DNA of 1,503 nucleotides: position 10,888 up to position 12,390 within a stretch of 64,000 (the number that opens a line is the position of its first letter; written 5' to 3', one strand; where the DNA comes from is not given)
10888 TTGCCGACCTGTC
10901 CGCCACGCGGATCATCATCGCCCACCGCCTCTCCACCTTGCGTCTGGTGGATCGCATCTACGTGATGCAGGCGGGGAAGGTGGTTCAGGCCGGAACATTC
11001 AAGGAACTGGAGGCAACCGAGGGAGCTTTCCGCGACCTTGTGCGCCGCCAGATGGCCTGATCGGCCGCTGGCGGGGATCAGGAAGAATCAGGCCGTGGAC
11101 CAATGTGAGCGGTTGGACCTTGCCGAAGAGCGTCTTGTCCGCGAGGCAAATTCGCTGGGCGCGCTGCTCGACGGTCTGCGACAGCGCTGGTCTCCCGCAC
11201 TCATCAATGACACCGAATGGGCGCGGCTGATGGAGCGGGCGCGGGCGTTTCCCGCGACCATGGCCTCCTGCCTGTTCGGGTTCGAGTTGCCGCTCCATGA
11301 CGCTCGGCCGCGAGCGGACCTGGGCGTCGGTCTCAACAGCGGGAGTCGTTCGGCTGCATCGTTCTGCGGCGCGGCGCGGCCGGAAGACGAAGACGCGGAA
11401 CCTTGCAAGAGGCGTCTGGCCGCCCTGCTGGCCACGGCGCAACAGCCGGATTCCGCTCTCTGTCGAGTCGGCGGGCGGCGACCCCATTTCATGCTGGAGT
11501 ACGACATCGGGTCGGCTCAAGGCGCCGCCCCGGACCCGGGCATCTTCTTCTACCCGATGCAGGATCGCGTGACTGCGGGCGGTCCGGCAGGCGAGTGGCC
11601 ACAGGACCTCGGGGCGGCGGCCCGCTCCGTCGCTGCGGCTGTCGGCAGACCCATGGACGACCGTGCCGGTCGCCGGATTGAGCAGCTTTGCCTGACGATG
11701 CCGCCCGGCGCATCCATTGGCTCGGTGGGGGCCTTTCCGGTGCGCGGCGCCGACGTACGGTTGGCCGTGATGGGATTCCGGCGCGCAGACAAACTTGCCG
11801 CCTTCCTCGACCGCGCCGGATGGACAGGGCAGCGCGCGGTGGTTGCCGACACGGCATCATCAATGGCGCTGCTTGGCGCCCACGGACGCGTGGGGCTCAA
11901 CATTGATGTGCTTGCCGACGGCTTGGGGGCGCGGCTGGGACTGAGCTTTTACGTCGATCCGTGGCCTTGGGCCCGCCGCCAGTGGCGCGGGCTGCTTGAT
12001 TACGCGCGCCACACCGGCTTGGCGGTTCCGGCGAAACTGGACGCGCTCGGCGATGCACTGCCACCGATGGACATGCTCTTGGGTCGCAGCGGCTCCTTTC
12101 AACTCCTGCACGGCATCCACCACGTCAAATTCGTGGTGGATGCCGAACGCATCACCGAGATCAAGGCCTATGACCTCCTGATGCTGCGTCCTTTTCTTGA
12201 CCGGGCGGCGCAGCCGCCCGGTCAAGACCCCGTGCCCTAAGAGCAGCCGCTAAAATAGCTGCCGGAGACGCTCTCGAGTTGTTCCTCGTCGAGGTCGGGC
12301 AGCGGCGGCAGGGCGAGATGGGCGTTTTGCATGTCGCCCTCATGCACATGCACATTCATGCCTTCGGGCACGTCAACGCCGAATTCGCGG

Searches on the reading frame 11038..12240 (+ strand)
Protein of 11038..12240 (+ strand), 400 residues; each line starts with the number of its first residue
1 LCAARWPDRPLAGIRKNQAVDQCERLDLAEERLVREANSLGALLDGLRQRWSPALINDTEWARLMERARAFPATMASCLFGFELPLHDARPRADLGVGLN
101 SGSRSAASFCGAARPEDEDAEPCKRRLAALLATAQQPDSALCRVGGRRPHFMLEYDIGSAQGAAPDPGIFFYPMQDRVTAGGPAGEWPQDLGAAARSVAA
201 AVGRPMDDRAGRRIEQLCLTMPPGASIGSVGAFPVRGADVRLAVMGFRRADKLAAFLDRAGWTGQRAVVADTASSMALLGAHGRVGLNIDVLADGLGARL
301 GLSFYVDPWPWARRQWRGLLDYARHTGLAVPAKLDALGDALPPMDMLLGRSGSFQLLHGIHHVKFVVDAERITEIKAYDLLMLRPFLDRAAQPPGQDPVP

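Call 3: search_protein_families(library=pfam, proteins=[window:11038-12240:+], max_evalue=0.01)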
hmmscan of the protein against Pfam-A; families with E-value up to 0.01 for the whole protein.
window:11038-12240:+ (400 aa): 0 families

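Call 9: search_protein_families(library=ncbifam, proteins=[window:11038-12240:+], max_evalue=0.001)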
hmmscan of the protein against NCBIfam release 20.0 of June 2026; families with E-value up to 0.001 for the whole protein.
window:11038-12240:+ (400 aa): 0 families

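Call 57: search_protein_families(library=pfam, proteins=[window:11038-12240:+], max_evalue=1)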
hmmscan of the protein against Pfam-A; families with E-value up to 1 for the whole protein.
window:11038-12240:+ (400 aa): 0 families

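Call 58: find_homologous_proteins(query=window:11038-12240:+, max_evalue=0.00001)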
Query window:11038-12240:+ (400 aa): 97 proteins with E <= 0.00001 among 8000 candidates.
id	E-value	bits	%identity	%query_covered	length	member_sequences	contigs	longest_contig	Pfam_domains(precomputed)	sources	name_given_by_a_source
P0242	7.6e-252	854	100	95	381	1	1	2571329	-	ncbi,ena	-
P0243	5.6e-90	320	50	85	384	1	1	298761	-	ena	-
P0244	1.4e-87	313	49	91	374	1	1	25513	-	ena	-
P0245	3.9e-81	291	45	93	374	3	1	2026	-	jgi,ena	-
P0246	2.7e-78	282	43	89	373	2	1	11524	-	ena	-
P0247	5.4e-76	274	43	89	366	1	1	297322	-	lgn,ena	-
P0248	6.3e-76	274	43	89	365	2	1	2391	-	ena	-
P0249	9.0e-76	274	43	92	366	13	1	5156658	-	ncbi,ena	-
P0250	1.3e-73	267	44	89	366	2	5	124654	-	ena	-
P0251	7.1e-70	254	42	89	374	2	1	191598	-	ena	-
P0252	1.1e-69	254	41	91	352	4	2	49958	-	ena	-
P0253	2.1e-69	253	42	89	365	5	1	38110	-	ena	-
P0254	1.3e-68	250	42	91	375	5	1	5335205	-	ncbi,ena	-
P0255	2.0e-67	246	43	90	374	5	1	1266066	-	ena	-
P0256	2.7e-66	242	43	90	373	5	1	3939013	-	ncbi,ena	-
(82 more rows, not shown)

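Call 61: search_solved_structures(query=A2, max_evalue=1)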
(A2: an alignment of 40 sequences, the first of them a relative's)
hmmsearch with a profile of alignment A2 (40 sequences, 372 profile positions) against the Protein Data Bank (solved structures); distinct sequences matched with E-value up to 1: 9.
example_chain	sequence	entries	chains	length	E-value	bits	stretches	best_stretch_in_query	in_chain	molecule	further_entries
8ygv_A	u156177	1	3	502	0.64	12.2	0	103-175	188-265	ATP synthase subunit alpha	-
8yh8_A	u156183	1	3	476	0.65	12.2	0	103-175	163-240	ATP synthase subunit alpha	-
8hh2_A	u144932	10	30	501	0.94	11.7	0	103-174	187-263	ATP synthase subunit alpha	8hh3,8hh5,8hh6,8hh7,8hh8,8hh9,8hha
4xd7_A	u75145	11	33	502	0.94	11.7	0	103-174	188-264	ATP synthase subunit alpha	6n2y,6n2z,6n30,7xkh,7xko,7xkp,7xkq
8u1h_A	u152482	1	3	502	0.94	11.7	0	103-174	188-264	ATP synthase subunit alpha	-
9avj_A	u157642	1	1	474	0.95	11.6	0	103-174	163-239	ATP synthase subunit alpha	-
8spv_A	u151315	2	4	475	0.95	11.6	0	103-174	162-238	ATP synthase subunit alpha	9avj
8spw_A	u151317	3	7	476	0.96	11.6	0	103-174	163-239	ATP synthase subunit alpha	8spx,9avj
7l1q_A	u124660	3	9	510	0.96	11.6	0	103-174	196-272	ATP synthase subunit alpha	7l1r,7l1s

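Call 69: predict_structure(alignment_id=A2)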
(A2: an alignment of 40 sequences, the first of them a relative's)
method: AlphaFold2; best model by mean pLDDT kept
length: 381 residues; sequences in the alignment: 40
mean_pLDDT: 89.9   pTM: 0.90
mean pLDDT of the five models: 89.9, 89.2, 89.2, 88.5, 87.8
residues with pLDDT >= 90: 274; 70-90: 85; 50-70: 17; < 50: 5
segments of 3 or more residues with pLDDT < 50: 377-381
pLDDT, mean of each block of 10 residues (from residue 1): 87 94 95 96 95 95 97 96 93 81 91 95 93 93 86 84 71 95 93 94 93 88 94 94 92 92 90 94 90 82 96 95 79 91 94 95 86 51 39
secondary structure, 60 per line:
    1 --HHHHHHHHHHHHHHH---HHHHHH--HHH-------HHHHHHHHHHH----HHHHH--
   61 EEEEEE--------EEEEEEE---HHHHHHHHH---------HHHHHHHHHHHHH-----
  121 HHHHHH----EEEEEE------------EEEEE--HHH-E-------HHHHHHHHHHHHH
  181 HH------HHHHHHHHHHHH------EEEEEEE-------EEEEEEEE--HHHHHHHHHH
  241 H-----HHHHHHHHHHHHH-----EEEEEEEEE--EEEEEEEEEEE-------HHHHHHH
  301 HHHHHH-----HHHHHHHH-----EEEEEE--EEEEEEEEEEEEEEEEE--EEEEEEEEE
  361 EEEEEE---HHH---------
elements in order: H3-17 H21-26 H39-49 H54-58 E61-66 E75-81 H85-93 H103-115 H121-126 E131-136 E149-153 H168-182 H189-200 E207-213 E221-228 H231-241 H247-259 E265-273 E276-286 H294-306 H312-319 E325-330 E333-349 E352-366

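Call 71: fold_search(model_id=the predicted structure, library=pdb)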
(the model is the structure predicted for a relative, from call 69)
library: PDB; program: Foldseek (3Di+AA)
matches with E <= 10: 312; with E <= 0.001: 12
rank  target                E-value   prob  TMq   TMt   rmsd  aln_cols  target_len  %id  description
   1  4ee7_A                1.7e-04  1.00  0.39  0.49   8.0       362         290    8  Crystal Structure of the Novel Phenazine Prenyltransferase EpzP in complex with S-thiolodiphosphate (methylated) (released 2012-11-14)
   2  4ee6_B                2.2e-04  1.00  0.40  0.49   7.9       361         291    9  Crystal Structure of the Novel Phenazine Prenyltransferase EpzP (methylated) (released 2012-11-14)
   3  7vmw_A                2.5e-04  1.00  0.42  0.51   7.4       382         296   10  Crystal structure of LimF prenyltransferase bound with a peptide substrate and GSPP (released 2022-08-03)
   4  1zb6                  3.7e-04  1.00  0.40  0.48   8.4       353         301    9  Co-Crystal Structure of ORF2 an Aromatic Prenyl Transferase from Streptomyces sp. strain cl190 complexed with GSPP and 1 (released 2005-06-21)
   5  5z46_B                4.3e-04  1.00  0.42  0.52   8.7       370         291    9  Crystal structure of prenyltransferase AmbP1 pH8 complexed with GSPP and cis-indolyl vinyl isonitrile (released 2018-06-06)
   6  7fhf                  5.4e-04  1.00  0.39  0.46   8.1       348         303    9  Structure of prenyltransferase mutant V49W/Y288F/Q295F from Streptomyces sp. (strain CL190) (released 2022-06-22)
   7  8day_B                5.7e-04  1.00  0.46  0.48   9.3       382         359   11  Crystal Structure of DMATS1 prenyltransferase in complex with L-Tyr and DMSPP (released 2022-09-28)
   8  5jxm                  6.0e-04  1.00  0.46  0.49   8.8       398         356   15  Crystal Structure of Prenyltransferase PriB Apo Form (released 2016-06-08)
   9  7vmy_A                7.1e-04  1.00  0.42  0.51   7.5       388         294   10  Crystal structure of LimF prenyltransferase bound with GSPP (released 2022-08-03)
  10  7w8u                  7.5e-04  1.00  0.43  0.47   8.7       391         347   14  Crystal Structure of Indole Prenyltransferase IptA (released 2022-10-19)
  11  4ld7_K                7.9e-04  1.00  0.43  0.42   7.7       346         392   10  Crystal structure of AnaPT from Neosartorya fischeri (released 2013-12-11)
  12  4ld7_O                7.9e-04  1.00  0.41  0.40   7.7       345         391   10  Crystal structure of AnaPT from Neosartorya fischeri (released 2013-12-11)
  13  7fhd_D                1.0e-03  1.00  0.41  0.52   6.7       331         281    9  Structure of prenyltransferase mutant Y288P from Streptomyces sp. (strain CL190) (released 2022-06-22)
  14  6zs0_BBB              1.0e-03  1.00  0.45  0.48   8.8       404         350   14  Crystal structure of 5-dimethylallyltryptophan synthase from Streptomyces coelicolor (released 2020-12-09)
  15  6zrz_AAA              1.1e-03  1.00  0.45  0.47   9.9       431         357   16  Crystal structure of 5-dimethylallyl tryptophan synthase from Streptomyces coelicolor in complex with DMASPP and Trp (released 2020-12-09)
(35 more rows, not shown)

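Call 76: search_protein_families(library=pfam, alignment_id=A2, max_evalue=1)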
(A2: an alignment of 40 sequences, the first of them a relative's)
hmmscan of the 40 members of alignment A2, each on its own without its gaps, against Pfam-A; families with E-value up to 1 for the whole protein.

A. member 1, P0242 (381 aa): 0 families

B. families by the number of members that match (of 40 scanned): 7 families
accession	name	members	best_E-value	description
PF24645.1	DUF7639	9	0.0034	Domain of unknown function (DUF7639)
PF21982.2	RecX_HTH1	4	0.12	RecX, first three-helix domain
PF22002.1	MTLN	1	0.034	Mitoregulin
PF15920.10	WHAMM-JMY_N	1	0.21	N-terminal of Junction-mediating and WASP homolog-associated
PF00614.28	PLDc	1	0.23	Phospholipase D Active site motif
PF01400.30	Astacin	1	0.24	Astacin (Peptidase family M12A)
PF10369.15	ALS_ss_C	1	0.25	Small subunit of acetolactate synthase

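Call 101: search_protein_representatives(alignment_id=A2)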
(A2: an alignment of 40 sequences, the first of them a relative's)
Query: 40 sequences, 372 profile positions. Proteins with E-value up to 0.001 (for the whole library): 1817; up to 1e-10: 830; up to 1e-30: 184. The best 150 are listed.
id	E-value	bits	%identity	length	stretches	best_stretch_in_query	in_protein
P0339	1.5e-155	534.2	-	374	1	2-370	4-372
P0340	2.1e-152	523.9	-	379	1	1-369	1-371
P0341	5.2e-152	522.6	-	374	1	1-369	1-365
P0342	3.1e-146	503.6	-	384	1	1-369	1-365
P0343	3.8e-144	496.7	-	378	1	1-367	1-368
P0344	1.8e-137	474.8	-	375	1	1-369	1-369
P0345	1.3e-130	452.2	-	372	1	1-369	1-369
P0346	1.8e-129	448.4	-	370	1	1-369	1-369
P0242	1.0e-127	442.7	-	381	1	1-370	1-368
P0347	5.5e-127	440.3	-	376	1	4-368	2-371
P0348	2.6e-126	438.0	-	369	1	1-368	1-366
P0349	9.3e-126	436.2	-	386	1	1-279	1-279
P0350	1.2e-123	429.3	-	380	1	3-369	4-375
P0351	4.2e-123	427.5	-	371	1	1-368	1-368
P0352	3.9e-119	414.4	-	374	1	1-369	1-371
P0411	2.2e-54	201.4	-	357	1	18-362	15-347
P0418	7.7e-52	193.0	-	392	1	19-368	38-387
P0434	1.7e-47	178.7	-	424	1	1-368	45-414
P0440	3.9e-46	174.2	-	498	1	17-368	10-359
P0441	4.0e-46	174.2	-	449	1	16-367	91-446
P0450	5.3e-44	167.2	-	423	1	19-366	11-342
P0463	4.0e-41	157.7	-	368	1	18-362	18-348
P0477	3.2e-37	144.9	-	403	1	19-368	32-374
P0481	1.0e-36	143.2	-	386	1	17-362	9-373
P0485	7.0e-36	140.5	-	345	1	19-366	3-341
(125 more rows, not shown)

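Call 102: search_protein_families(library=pfam, proteins=[P0411, P0418, P0434, P0440, P0441, P0450, P0463, P0477, P0481, P0485], max_evalue=0.1)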
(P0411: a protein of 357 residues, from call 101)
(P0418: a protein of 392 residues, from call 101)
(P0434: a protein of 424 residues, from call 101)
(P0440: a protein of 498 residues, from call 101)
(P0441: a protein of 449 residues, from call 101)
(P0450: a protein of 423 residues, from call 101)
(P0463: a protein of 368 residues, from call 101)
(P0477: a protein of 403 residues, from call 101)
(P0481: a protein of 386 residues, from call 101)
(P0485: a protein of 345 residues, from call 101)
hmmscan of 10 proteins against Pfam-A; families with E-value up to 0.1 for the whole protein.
P0411 (357 aa): 0 families

P0418 (392 aa): 0 families

P0434 (424 aa): 0 families

P0440 (498 aa): 0 families

P0441 (449 aa): 2 families
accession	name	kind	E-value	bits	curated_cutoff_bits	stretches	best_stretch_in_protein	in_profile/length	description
PF02627.25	CMD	-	0.05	14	23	0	308-339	52-83/84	Carboxymuconolactone decarboxylase family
PF13243.12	SQHop_cyclase_C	-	0.076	12.5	26.1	0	2-39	192-229/319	Squalene-hopene cyclase C-terminal domain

P0450 (423 aa): 0 families

P0463 (368 aa): 0 families

P0477 (403 aa): 0 families

P0481 (386 aa): 0 families

P0485 (345 aa): 1 family
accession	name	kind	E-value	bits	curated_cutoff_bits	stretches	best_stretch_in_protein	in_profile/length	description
PF25601.1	AAA_lid_14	-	0.0084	16.4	27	1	211-247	31-67/87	AAA+ ATPase lid domain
